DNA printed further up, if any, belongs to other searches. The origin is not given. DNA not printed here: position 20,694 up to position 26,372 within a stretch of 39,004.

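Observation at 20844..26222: Pls/PosA-type membrane NRPS with non-canonical extra domains at both ends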

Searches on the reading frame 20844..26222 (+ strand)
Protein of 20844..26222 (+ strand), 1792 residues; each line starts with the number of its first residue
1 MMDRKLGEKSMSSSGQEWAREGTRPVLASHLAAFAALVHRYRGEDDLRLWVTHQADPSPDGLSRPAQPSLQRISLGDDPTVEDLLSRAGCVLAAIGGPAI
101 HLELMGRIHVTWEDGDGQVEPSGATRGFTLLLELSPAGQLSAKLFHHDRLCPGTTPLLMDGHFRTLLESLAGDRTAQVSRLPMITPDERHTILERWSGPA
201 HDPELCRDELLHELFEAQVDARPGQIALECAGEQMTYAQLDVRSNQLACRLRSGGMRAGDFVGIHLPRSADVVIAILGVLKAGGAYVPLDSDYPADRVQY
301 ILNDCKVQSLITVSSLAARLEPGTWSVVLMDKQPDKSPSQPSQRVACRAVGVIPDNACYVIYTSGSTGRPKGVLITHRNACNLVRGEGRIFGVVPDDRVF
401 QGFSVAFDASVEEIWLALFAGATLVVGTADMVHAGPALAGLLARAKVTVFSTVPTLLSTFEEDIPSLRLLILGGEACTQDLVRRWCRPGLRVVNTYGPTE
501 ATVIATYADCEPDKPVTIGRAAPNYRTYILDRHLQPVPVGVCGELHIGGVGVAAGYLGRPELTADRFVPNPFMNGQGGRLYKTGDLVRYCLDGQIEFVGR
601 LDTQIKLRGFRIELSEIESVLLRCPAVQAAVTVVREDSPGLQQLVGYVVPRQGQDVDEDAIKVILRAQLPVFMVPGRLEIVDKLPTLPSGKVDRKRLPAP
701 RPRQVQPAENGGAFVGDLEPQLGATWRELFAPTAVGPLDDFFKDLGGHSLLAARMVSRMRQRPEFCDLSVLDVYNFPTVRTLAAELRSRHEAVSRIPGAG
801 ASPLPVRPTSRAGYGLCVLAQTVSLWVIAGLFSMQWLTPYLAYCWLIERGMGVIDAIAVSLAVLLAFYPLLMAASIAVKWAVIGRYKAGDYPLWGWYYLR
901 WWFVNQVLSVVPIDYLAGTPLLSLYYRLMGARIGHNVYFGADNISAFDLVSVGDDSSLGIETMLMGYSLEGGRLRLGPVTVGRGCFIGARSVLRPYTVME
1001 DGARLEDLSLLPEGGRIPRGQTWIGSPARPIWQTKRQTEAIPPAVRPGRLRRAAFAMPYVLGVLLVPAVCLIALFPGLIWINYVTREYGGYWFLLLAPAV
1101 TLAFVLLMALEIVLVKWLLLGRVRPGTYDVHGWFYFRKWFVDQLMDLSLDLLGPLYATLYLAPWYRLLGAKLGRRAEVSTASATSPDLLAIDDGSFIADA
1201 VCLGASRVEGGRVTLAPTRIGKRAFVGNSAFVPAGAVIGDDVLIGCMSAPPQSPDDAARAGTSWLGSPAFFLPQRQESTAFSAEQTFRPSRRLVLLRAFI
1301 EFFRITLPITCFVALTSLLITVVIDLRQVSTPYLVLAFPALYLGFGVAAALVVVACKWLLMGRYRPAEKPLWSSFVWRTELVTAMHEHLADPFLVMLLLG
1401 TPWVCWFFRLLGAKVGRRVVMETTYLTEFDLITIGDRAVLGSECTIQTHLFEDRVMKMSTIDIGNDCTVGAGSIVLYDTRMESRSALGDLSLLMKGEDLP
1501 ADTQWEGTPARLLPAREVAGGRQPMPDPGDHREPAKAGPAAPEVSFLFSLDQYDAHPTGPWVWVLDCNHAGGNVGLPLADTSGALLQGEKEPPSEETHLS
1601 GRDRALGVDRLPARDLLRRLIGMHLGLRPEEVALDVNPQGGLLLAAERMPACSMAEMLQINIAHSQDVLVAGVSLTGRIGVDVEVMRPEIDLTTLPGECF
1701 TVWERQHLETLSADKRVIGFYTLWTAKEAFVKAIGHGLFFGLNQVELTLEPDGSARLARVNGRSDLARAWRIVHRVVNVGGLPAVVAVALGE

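Call 5: search_protein_families(library=pfam, proteins=[window:20844-26219:+], max_evalue=0.01)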
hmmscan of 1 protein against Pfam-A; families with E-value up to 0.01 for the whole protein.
window:20844-26219:+ (1792 aa): 6 families
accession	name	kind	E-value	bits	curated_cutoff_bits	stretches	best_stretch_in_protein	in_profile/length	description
PF00501.34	AMP-binding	-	1.7e-85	287.6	29.9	1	215-557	1-384/384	AMP-binding enzyme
PF01648.25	ACPS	-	9.3e-16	58.3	25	1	1678-1771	1-98/111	4'-phosphopantetheinyl transferase superfamily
PF00132.30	Hexapep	-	1.7e-12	46.9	27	1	1218-1245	2-29/36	Bacterial transferase hexapeptide (six repeats)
PF13193.12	AMP-binding_C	-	1.9e-12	48.4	24.5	1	616-691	1-76/76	AMP-binding enzyme C-terminal domain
PF14602.12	Hexapep_2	-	8.5e-12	45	27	1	1432-1475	2-32/34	Hexapeptide repeat of succinyl-transferase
PF00550.31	PP-binding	-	4.2e-07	30.6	20.8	1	732-785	15-66/67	Phosphopantetheine attachment site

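Call 6: search_protein_families(library=ncbifam, proteins=[window:20844-26219:+], max_evalue=0.01)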
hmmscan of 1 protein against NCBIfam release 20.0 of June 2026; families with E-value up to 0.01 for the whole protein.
window:20844-26219:+ (1792 aa): 123 families (the best 25 are shown)
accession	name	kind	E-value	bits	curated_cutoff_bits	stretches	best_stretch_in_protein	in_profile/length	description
TIGR02353.1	NRPS_term_dom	equivalog_domain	7e-208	692.3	423.1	1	820-1510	2-695/695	Pls/PosA family non-ribosomal peptide synthetase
NF004282.0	PRK05691.1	subfamily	1.2e-141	473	4090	1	158-792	2139-2781/4334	non-ribosomal peptide synthase/polyketide synthase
TIGR01733.1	AA-adenyl-dom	subfamily_domain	2.1e-137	458.3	317.4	1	236-631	1-408/409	amino acid adenylation domain-containing protein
NF041803.1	NRPS_SolG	exception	4.3e-129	431.9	2200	1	178-784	532-1153/1163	solanimycin non-ribosomal peptide synthetase SolG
NF047350.1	aureusi_NRPS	equivalog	5.2e-118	395.1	2500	2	352-797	1570-2001/2373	aureusimine non-ribosomal peptide synthetase AusA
NF038078.1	NRPS_MxcG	equivalog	5e-112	375.3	2300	1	212-794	459-1049/1442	myxochelin non-ribosomal peptide synthetase MxcG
NF007605.2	PRK10252.1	equivalog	3.9e-94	316.2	2400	1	209-800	454-1055/1292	enterobactin non-ribosomal peptide synthetase EntF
NF003417.0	PRK04813.1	subfamily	7.6e-79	265.6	476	1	216-697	10-499/505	D-alanine--poly(phosphoribitol) ligase subunit DltA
TIGR01734.1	D-ala-DACP-lig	equivalog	1.3e-73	248.3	559.85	1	216-697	7-498/504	D-alanine--poly(phosphoribitol) ligase subunit DltA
TIGR03443.1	alpha_am_amid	equivalog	8.1e-73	245.5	1030.1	2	30-655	52-755/1390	L-aminoadipate-semialdehyde dehydrogenase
TIGR03098.1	ligase_PEP_1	hypoth_equivalog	1.7e-72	244.5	592.35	1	210-697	1-514/517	acyl-CoA ligase (AMP-forming), exosortase A system-associated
NF004837.0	PRK06187.1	subfamily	9.7e-68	228.7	476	1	210-697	9-518/531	long-chain-fatty-acid--CoA ligase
NF052269.1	Staph_lig_FadD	equivalog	5.9e-46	156.8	650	1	230-697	23-489/499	long-chain-fatty-acid--CoA ligase FadD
NF005801.1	PRK07656.1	equivalog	9e-46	156.5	657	1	227-697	19-499/500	FadD3 family acyl-CoA ligase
NF004808.0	PRK06155.1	equivalog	2.4e-45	154.8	722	1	201-697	13-518/542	ATP-dependent acyl-CoA ligase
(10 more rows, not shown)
